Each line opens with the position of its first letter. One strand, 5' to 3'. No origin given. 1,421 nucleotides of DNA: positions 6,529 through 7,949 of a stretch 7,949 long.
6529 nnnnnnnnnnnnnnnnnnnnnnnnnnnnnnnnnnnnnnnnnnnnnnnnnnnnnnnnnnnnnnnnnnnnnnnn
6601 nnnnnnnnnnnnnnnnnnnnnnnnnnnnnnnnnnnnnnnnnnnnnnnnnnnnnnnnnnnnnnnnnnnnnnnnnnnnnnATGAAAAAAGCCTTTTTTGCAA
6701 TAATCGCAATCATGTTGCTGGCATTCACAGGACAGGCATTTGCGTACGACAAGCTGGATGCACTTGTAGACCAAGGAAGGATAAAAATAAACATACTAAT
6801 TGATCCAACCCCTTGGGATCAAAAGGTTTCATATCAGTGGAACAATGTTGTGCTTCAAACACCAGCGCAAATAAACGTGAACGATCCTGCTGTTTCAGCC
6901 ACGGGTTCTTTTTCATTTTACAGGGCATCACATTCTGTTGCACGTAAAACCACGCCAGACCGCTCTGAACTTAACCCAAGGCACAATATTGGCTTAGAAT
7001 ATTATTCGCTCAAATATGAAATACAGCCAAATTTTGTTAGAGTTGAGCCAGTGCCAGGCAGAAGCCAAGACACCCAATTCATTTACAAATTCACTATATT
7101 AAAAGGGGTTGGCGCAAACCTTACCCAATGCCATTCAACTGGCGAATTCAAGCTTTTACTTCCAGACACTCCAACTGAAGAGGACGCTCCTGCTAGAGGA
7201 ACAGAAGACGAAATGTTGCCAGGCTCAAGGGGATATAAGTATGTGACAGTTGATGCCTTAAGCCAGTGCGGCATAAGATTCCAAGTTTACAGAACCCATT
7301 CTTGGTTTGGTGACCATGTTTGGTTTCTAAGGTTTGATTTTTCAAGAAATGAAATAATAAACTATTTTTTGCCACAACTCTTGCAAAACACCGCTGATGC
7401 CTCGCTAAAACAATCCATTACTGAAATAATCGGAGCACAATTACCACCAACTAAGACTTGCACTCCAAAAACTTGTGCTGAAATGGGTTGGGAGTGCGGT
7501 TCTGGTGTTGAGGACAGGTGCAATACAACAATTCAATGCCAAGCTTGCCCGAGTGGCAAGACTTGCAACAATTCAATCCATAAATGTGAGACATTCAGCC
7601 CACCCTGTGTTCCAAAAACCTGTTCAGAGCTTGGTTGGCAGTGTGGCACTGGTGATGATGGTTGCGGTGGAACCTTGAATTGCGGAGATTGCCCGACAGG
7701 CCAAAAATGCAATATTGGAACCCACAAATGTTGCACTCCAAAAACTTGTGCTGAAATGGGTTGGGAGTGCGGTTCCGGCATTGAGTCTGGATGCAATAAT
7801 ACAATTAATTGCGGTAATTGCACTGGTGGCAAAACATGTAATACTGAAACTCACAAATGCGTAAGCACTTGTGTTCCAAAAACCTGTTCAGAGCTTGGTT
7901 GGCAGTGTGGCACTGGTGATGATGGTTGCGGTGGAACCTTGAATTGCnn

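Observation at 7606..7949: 80-nt perfect repeat at a 264-nt period that runs into the window edge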

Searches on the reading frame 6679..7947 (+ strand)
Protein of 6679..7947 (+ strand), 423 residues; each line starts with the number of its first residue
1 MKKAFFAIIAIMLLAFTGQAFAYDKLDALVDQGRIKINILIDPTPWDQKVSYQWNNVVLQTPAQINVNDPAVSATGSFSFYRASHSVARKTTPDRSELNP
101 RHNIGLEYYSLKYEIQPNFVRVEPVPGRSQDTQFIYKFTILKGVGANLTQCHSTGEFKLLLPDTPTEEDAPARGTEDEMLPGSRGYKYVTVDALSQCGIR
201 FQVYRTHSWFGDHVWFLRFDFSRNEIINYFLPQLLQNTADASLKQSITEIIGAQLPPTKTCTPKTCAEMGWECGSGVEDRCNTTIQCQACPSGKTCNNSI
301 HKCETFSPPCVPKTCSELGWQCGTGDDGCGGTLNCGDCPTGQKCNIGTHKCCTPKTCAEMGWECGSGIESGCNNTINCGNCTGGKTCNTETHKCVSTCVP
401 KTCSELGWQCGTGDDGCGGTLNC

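Call 8: search_protein_families(library=pfam, proteins=[window:6679-7947:+], max_evalue=1)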
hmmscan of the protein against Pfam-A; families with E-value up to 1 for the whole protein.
window:6679-7947:+ (423 aa): 0 families

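Call 9: search_protein_families(library=ncbifam, proteins=[window:6679-7947:+], max_evalue=1)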
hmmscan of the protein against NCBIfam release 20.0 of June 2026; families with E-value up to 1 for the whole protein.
window:6679-7947:+ (423 aa): 0 families

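Call 11: find_homologous_proteins(query=window:6679-7947:+)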
Query window:6679-7947:+ (423 aa): 310 proteins with E <= 0.001 among 2301 candidates; the best 120 are listed.
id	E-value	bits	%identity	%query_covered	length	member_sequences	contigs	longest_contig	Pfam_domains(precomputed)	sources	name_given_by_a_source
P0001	0.0e+0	1019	100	100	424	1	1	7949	-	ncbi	ncbi:MAG: hypothetical protein QXK06_05740, partial [Candidatus Diapherotrites archaeon]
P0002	4.4e-72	262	53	39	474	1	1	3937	-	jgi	-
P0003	5.6e-58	215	46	38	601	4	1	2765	PF00553.26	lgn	-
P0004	7.8e-58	215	39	46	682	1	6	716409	-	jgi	jgi:hypothetical protein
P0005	6.4e-53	198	45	39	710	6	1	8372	PF00801.27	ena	-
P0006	7.6e-49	185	39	50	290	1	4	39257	-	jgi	jgi:hypothetical protein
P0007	4.5e-44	169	36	40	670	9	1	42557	-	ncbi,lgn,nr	ncbi:MAG: hypothetical protein OXU20_35350 [Myxococcales bacterium]|nr:hypothetical protein [Myxococ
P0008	2.9e-43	167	48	43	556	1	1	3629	PF00413.31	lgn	-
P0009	1.2e-42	164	45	39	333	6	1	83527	-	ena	-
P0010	6.4e-39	152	38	39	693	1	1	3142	-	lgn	-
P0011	2.1e-37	147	40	44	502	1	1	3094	PF14623.12,PF01079.26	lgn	-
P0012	7.5e-37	145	40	51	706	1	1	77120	-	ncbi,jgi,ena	jgi:hypothetical protein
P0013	1.4e-36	145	38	51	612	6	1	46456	-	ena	-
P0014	1.5e-36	144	39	39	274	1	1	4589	-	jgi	jgi:hypothetical protein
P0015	2.8e-36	144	42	39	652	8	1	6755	PF00665.33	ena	-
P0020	6.8e-35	139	34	39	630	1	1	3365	-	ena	-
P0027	1.6e-31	128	40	41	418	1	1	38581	-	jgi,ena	-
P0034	3.6e-30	123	51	39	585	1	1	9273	-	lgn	-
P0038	2.6e-29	121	46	39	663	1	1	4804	-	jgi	jgi:hypothetical protein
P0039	4.1e-29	120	45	39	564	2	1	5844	PF00932.26,PF05345.19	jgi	-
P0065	4.6e-25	107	47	43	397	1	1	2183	-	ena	-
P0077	2.3e-23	101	32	72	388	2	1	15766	-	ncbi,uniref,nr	ncbi:hypothetical protein [Corallococcus llansteffanensis]|uniref:Uncharacterized protein n=1 Tax=Co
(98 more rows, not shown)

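Call 22: search_protein_families(library=pfam, proteins=[P0002, P0003, P0004, P0005, P0006, P0009, P0077], max_evalue=1)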
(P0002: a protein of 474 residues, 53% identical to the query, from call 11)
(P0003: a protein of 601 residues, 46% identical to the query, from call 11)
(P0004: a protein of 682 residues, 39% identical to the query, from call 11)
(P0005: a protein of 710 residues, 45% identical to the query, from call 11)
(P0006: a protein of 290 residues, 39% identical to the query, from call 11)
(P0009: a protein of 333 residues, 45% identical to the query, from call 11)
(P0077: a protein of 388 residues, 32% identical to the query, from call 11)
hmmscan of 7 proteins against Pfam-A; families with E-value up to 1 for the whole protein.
P0002 (474 aa): 0 families

P0003 (601 aa): 1 family
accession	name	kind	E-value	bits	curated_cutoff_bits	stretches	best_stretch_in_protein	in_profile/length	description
PF00553.25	CBM_2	-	5.7e-13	49.5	24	1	506-599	4-98/101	Cellulose binding domain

P0004 (682 aa): 0 families

P0005 (710 aa): 3 families
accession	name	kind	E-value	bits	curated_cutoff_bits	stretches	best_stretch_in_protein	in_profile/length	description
PF00801.26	PKD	-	1.4e-05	25.4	23.5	1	589-638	21-73/80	PKD domain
PF18911.6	PKD_4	-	2.8e-05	24.5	27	1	573-633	17-71/85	PKD domain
PF22585.3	Sialidase-like_CBM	-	0.0016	18.8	27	1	90-146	65-119/156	Sialidase-like, CBM domain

P0006 (290 aa): 0 families

P0009 (333 aa): 1 family
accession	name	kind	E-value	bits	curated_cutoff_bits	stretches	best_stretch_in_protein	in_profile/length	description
PF10650.14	zf-C3H1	-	0.12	12.6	20.9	1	48-63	7-22/22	Putative zinc-finger domain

P0077 (388 aa): 0 families

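Call 36: find_encoding_contigs(protein=P0039, flank=1500, max_places=2)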
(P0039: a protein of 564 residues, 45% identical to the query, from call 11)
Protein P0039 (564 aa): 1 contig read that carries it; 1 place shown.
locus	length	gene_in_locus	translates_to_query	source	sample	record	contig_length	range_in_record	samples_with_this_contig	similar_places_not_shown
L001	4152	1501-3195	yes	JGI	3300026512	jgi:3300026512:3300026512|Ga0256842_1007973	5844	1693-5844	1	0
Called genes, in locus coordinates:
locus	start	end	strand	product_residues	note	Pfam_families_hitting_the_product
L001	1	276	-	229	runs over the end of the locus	PF00687:Ribosomal_L1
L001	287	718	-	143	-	PF03946:Ribosomal_L11_N, PF00298:Ribosomal_L11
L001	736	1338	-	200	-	PF02357:NusG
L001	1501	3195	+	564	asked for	PF05345:He_PIG (weak), PF00932:LTD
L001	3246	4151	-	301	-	?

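Call 38: find_encoding_contigs(protein=P0002, flank=1500, max_places=2)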
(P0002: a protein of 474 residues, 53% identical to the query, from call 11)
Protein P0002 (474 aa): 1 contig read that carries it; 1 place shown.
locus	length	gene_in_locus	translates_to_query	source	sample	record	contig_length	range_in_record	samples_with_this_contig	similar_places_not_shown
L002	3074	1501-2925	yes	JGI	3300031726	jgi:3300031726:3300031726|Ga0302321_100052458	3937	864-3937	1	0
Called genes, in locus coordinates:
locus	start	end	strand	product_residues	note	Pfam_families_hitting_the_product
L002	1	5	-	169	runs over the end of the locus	-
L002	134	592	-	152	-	PF23543:DUF6688_C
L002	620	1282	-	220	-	PF20394:DUF6688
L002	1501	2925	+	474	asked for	-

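Call 39: find_encoding_contigs(protein=P0027, flank=1500, max_places=2)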
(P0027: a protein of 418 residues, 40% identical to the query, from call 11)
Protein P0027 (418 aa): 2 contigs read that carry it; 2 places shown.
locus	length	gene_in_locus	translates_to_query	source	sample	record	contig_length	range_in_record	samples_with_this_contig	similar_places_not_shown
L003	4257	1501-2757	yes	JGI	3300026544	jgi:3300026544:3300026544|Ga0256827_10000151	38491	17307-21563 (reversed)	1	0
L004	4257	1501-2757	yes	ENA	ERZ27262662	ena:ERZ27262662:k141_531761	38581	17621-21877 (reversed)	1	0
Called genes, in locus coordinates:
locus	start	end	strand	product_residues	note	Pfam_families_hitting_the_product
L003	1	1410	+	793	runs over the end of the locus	-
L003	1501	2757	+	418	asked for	-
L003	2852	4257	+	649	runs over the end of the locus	-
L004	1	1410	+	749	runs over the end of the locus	-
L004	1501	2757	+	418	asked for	-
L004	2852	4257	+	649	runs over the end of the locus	-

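Call 65: search_protein_families(library=phrogs, proteins=[window:6679-7947:+], max_evalue=0.01)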
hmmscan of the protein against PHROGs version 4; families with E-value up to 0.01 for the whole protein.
window:6679-7947:+ (423 aa): 0 families

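Call 68: find_encoding_contigs(protein=P0001, flank=10000, max_places=3)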
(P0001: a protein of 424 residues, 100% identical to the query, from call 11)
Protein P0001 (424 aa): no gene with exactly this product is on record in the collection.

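Call 69: list_cluster_members(proteins=[P0001, P0065, P0034, P0020, P0038])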
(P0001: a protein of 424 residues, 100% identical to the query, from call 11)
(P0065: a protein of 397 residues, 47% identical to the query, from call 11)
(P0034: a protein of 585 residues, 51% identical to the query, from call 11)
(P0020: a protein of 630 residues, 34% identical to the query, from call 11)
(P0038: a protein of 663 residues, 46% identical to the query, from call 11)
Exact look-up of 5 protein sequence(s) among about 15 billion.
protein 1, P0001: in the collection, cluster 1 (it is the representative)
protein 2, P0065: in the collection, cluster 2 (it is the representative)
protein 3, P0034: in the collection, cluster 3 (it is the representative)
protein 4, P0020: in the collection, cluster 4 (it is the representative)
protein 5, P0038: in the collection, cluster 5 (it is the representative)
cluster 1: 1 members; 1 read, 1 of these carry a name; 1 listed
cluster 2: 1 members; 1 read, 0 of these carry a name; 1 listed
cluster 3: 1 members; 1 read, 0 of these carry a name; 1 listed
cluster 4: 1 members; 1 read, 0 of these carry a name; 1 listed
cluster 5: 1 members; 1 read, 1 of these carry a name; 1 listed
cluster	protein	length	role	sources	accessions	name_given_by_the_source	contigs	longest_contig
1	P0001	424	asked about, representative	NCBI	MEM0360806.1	MAG: hypothetical protein QXK06_05740, partial [Candidatus Diapherotrites archaeon]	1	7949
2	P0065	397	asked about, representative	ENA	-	-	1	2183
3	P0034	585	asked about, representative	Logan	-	-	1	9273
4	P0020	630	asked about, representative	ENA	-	-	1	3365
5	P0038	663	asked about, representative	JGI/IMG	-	hypothetical protein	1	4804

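Call 70: find_encoding_contigs(protein=P0034, flank=6000, max_places=2)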
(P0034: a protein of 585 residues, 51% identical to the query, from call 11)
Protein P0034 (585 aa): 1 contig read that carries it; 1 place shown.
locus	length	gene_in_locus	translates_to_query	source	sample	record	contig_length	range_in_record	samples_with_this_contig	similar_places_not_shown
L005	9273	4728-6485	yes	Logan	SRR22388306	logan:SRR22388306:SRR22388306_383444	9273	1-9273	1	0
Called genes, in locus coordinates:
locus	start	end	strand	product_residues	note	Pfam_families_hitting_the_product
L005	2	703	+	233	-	?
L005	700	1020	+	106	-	-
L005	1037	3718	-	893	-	PF00690:Cation_ATPase_N, PF00122:E1-E2_ATPase, PF00702:Hydrolase, PF13246:Cation_ATPase, PF12710:HAD (weak), PF08282:Hydrolase_3 (faint), PF00689:Cation_ATPase_C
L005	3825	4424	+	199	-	PF07719:TPR_2 (faint)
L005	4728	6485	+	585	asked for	-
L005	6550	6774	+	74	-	-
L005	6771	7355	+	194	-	-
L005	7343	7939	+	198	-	PF03352:Adenine_glyco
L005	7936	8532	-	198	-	-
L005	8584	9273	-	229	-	?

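Call 71: find_encoding_contigs(protein=P0038, flank=6000, max_places=2)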
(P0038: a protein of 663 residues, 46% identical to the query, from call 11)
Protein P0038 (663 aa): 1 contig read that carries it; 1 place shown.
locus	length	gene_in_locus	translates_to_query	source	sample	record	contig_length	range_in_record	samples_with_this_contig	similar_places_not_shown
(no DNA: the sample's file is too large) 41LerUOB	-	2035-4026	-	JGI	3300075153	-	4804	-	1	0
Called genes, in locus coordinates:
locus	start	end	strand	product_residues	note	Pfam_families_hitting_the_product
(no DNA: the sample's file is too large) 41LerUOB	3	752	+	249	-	?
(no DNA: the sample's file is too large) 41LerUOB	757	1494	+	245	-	PF00557:Peptidase_M24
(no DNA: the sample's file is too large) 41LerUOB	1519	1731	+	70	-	-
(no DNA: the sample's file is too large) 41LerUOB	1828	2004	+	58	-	-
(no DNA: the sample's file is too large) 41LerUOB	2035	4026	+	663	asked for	-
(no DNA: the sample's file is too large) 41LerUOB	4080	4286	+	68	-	-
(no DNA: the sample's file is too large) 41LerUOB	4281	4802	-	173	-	?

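Call 83: search_protein_families(library=ncbifam, proteins=[P0002, P0004, P0005, P0006, P0009, P0065, P0077], max_evalue=10)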
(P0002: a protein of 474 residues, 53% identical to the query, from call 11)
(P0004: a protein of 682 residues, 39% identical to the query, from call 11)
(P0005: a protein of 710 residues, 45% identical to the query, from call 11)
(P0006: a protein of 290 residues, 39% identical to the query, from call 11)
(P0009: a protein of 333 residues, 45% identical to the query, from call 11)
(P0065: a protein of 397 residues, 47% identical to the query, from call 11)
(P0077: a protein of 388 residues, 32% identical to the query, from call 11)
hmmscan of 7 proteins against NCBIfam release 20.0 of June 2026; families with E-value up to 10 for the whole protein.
P0002 (474 aa): 0 families

P0004 (682 aa): 1 family
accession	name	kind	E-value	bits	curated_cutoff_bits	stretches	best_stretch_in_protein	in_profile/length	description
NF052646.1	DABADecarRhbB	equivalog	0.2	10.2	900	1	125-227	180-278/491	L-2,4-diaminobutyrate decarboxylase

P0005 (710 aa): 0 families

P0006 (290 aa): 0 families

P0009 (333 aa): 0 families

P0065 (397 aa): 1 family
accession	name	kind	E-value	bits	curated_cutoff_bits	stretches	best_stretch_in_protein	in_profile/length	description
NF050142.1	PG1828_fam_lipo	equivalog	0.39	11.5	50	1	7-31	1-25/59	PG1828 family lipoprotein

P0077 (388 aa): 0 families
